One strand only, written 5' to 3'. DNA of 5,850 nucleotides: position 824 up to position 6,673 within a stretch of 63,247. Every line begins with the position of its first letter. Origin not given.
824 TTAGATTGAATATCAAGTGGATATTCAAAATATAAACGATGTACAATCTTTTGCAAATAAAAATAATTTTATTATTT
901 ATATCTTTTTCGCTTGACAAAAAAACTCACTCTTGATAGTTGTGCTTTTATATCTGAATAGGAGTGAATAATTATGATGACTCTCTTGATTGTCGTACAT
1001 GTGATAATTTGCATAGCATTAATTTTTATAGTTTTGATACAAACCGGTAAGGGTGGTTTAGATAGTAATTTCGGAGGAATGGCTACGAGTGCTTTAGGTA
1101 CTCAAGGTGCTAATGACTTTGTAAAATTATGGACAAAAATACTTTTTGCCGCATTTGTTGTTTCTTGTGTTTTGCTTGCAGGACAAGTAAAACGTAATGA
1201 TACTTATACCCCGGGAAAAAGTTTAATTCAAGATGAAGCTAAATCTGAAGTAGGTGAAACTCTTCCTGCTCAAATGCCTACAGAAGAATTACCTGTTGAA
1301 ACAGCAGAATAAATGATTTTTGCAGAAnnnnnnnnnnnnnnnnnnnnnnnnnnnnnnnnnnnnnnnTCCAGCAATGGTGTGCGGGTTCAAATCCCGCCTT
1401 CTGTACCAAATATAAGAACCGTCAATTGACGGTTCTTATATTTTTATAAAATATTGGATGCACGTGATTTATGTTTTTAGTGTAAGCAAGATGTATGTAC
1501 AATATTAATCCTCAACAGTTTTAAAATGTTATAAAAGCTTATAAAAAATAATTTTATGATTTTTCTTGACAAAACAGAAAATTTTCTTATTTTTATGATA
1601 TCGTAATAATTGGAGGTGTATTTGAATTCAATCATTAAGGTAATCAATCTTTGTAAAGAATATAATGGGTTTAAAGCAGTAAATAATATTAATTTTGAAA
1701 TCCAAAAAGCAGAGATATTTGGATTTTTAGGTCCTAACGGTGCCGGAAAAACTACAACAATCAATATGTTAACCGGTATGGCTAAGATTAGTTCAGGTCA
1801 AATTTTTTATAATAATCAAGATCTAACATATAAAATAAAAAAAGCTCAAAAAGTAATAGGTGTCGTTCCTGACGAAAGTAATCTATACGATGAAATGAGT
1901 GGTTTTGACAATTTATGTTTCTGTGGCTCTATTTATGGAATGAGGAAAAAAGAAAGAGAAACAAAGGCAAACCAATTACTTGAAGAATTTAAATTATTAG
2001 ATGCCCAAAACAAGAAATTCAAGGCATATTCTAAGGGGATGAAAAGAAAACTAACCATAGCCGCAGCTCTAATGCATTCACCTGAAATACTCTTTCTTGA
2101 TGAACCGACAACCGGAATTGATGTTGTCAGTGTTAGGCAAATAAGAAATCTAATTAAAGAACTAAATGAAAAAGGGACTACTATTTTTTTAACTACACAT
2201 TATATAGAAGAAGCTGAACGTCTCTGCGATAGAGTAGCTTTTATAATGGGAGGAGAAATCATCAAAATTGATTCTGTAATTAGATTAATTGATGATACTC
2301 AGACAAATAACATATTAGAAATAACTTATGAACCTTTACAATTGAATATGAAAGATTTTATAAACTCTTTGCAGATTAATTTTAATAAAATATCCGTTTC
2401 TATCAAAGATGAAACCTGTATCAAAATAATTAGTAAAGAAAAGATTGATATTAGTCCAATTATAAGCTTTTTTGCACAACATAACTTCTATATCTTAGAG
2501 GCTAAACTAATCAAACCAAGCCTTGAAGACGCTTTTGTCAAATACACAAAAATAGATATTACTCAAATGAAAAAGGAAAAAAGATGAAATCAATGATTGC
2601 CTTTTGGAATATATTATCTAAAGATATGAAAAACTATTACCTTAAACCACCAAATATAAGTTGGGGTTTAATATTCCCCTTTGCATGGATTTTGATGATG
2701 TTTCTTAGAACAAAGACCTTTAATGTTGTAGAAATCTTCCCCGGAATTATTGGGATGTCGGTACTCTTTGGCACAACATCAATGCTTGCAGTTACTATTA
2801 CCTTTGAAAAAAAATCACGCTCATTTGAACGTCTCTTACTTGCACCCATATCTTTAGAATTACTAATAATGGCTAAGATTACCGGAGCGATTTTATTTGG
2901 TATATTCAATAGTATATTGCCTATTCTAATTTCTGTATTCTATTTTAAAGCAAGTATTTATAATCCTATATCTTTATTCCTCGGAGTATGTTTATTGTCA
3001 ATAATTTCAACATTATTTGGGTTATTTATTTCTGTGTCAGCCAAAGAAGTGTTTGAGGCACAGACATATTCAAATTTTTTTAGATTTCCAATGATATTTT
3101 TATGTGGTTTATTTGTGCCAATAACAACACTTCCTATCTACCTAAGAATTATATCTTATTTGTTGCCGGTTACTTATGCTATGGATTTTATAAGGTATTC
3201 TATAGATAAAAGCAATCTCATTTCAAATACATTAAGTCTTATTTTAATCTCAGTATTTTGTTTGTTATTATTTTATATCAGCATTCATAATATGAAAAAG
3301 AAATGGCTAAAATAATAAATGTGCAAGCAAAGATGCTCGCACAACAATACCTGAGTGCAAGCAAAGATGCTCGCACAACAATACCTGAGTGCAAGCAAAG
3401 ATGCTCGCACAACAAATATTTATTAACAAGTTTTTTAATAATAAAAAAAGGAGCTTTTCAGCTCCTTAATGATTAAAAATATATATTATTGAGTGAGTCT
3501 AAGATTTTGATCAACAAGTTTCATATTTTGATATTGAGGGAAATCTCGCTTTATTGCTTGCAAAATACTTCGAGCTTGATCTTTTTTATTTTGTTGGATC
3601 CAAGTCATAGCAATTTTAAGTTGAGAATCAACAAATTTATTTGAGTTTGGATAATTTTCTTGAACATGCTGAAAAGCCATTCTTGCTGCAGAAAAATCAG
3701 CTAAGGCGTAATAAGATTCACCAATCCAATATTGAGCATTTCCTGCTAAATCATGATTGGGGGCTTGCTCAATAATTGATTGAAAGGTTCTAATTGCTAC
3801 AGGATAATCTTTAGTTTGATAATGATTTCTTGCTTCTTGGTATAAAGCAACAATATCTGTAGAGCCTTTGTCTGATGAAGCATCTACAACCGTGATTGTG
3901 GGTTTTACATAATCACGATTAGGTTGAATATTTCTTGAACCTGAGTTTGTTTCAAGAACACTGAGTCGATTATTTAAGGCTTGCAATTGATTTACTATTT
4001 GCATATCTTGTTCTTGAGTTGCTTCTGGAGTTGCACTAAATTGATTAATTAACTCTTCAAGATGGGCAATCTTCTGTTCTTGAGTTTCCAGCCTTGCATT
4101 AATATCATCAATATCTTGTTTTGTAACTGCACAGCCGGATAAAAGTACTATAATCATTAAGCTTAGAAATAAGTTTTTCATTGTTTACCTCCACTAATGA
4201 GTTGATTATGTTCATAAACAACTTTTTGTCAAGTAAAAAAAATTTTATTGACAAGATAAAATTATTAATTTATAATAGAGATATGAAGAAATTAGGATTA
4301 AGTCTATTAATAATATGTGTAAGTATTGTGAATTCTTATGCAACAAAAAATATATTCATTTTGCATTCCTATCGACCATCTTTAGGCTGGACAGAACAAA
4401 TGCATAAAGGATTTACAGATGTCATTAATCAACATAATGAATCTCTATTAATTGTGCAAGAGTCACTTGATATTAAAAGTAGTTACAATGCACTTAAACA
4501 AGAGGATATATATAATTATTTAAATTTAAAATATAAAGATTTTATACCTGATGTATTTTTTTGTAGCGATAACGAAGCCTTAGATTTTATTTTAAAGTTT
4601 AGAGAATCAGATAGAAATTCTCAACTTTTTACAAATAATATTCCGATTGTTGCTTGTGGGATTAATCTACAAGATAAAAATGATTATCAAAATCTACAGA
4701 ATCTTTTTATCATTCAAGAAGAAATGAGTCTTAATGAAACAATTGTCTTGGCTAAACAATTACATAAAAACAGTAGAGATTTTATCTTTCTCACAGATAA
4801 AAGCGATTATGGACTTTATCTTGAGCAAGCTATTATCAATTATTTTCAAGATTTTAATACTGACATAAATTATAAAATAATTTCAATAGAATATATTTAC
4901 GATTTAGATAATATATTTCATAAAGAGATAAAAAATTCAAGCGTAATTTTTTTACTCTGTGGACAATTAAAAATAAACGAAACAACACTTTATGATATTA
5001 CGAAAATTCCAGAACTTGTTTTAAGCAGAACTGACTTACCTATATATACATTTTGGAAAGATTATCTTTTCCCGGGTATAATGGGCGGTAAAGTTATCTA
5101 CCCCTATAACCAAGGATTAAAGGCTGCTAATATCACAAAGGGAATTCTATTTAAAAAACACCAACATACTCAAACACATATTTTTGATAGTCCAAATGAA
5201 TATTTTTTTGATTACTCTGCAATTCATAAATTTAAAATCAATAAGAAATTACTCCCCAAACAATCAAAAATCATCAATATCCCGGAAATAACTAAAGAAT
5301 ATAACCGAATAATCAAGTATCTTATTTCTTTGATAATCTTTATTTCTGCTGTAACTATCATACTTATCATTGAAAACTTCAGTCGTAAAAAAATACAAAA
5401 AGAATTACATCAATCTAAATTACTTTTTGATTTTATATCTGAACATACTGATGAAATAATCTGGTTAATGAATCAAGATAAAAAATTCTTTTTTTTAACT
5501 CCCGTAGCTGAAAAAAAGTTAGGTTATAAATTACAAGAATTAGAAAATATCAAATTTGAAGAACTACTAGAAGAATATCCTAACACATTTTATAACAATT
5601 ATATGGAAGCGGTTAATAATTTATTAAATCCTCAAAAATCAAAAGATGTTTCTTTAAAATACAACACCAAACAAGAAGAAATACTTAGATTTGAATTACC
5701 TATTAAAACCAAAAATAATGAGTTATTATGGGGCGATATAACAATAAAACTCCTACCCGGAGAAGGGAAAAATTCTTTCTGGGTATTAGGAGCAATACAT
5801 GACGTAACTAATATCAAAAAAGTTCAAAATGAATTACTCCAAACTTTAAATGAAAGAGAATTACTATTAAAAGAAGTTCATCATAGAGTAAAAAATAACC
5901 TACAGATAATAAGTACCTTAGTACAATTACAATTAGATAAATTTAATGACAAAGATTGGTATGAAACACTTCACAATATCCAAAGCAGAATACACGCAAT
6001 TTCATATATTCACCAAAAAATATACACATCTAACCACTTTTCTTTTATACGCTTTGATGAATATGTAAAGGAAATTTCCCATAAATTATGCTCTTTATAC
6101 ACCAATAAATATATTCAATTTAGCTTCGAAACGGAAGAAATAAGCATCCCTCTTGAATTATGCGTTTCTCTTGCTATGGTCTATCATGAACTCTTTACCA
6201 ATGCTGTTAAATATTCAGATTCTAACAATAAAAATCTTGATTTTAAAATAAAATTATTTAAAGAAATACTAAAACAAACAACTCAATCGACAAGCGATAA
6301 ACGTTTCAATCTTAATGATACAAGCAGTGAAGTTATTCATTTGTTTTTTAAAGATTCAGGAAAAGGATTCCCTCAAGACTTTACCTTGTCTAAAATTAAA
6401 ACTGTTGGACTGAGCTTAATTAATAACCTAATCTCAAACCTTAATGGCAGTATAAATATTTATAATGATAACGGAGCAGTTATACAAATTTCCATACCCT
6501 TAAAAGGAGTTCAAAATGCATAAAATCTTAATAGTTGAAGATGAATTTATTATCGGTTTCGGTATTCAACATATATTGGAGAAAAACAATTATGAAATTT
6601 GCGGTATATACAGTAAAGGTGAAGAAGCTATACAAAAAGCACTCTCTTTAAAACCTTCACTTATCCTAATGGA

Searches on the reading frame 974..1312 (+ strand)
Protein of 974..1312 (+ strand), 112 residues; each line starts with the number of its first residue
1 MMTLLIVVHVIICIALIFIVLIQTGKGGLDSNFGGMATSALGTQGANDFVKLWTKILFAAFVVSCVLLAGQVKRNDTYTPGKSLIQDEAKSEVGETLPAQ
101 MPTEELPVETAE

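Call 77: search_protein_families(library=pfam, max_evalue=0.00001, proteins=[window:974-1312:+])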
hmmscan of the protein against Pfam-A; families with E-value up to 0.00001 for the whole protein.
window:974-1312:+ (112 aa): 1 family
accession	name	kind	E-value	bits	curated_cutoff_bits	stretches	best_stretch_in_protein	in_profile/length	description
PF03840.19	SecG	-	9.1e-16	58.2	29.2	1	4-69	1-68/70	Preprotein translocase SecG subunit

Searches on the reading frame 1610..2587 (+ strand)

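Call 20: search_protein_families(library=pfam, proteins=[window:1610-2587:+])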
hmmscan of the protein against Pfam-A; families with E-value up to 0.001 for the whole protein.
window:1610-2587:+ (325 aa): 3 families
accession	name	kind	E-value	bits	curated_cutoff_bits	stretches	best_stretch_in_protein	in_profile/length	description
PF00005.33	ABC_tran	-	4.1e-33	115.3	25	1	24-168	1-137/137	ABC transporter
PF13304.12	AAA_21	-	6.4e-15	56.4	27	1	123-197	221-298/304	AAA domain, putative AbiEii toxin, Type IV TA system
PF03215.21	Rad17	-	0.00058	20.3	23.8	0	29-148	40-160/186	Rad17 P-loop domain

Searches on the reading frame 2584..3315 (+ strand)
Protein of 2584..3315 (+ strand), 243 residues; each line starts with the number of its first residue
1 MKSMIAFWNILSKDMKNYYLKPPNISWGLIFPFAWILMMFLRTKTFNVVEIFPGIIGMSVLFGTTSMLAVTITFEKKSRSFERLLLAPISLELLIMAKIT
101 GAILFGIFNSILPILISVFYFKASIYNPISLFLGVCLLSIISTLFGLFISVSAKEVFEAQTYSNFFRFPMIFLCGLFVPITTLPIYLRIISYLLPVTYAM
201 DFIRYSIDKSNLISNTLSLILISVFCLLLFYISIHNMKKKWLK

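Call 77: search_protein_families(library=pfam, max_evalue=0.00001, proteins=[window:2584-3315:+])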
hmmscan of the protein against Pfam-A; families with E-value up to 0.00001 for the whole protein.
window:2584-3315:+ (243 aa): 2 families
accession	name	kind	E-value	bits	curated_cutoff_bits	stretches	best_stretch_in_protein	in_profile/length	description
PF01061.29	ABC2_membrane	-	9.2e-27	94.4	26.9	1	7-206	3-209/211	ABC-2 type transporter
PF12698.13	ABC2_membrane_3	-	3.1e-18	66.4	31.6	1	44-231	156-346/347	ABC-2 family transporter protein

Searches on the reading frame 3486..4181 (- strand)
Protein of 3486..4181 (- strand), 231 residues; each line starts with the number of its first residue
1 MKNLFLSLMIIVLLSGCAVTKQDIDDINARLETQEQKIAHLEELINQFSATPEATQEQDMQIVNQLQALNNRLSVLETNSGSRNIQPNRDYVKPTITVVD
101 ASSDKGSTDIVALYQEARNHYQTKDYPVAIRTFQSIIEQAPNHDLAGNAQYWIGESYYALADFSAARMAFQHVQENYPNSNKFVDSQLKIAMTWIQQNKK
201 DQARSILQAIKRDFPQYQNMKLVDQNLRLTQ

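Call 20: search_protein_families(library=pfam, proteins=[window:3486-4181:-])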
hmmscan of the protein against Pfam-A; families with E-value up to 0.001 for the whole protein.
window:3486-4181:- (231 aa): 10 families
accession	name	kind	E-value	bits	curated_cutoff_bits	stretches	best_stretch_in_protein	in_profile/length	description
PF13174.12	TPR_6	-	6.1e-20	70.9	26.3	2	149-180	2-33/33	Tetratricopeptide repeat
PF07719.23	TPR_2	-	4e-08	33.2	27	0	112-143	3-34/34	Tetratricopeptide repeat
PF14559.12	TPR_19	-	6.2e-08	33.3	25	0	161-218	5-62/68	Tetratricopeptide repeat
PF13525.12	YfiO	-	5e-07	30.1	25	0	149-221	7-79/203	Outer membrane lipoprotein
PF13432.12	TPR_16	-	1.1e-06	29.4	32.7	1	114-180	1-64/65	Tetratricopeptide repeat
PF13424.12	TPR_12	-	9.9e-06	26.1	30.1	1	112-177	5-75/77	Tetratricopeptide repeat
PF13428.12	TPR_14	-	2.5e-05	24.9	23.5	0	148-180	2-34/44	Tetratricopeptide repeat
PF21545.3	T7SS_EccA1_N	-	3e-05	23.9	27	1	97-229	120-251/272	T7SS, ESX-1 secretion system protein EccA1, N-terminal domain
PF12895.13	ANAPC3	-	0.00048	20.8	27.2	0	108-172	21-81/82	Anaphase-promoting complex, cyclosome, subunit 3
PF09976.15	TPR_21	-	0.00069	19.8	25.5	1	111-212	40-141/193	Tetratricopeptide repeat-like domain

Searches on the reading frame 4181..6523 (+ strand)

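Call 77: search_protein_families(library=pfam, max_evalue=0.00001, proteins=[window:4181-6523:+])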
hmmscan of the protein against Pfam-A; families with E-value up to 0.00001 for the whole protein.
window:4181-6523:+ (780 aa): 2 families
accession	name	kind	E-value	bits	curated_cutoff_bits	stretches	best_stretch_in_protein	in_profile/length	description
PF07568.18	HisKA_2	-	2.7e-23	82.3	22.3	1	565-640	1-76/76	Histidine kinase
PF07536.20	HWE_HK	-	2.4e-06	28.6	22.8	1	565-618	1-52/83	HWE histidine kinase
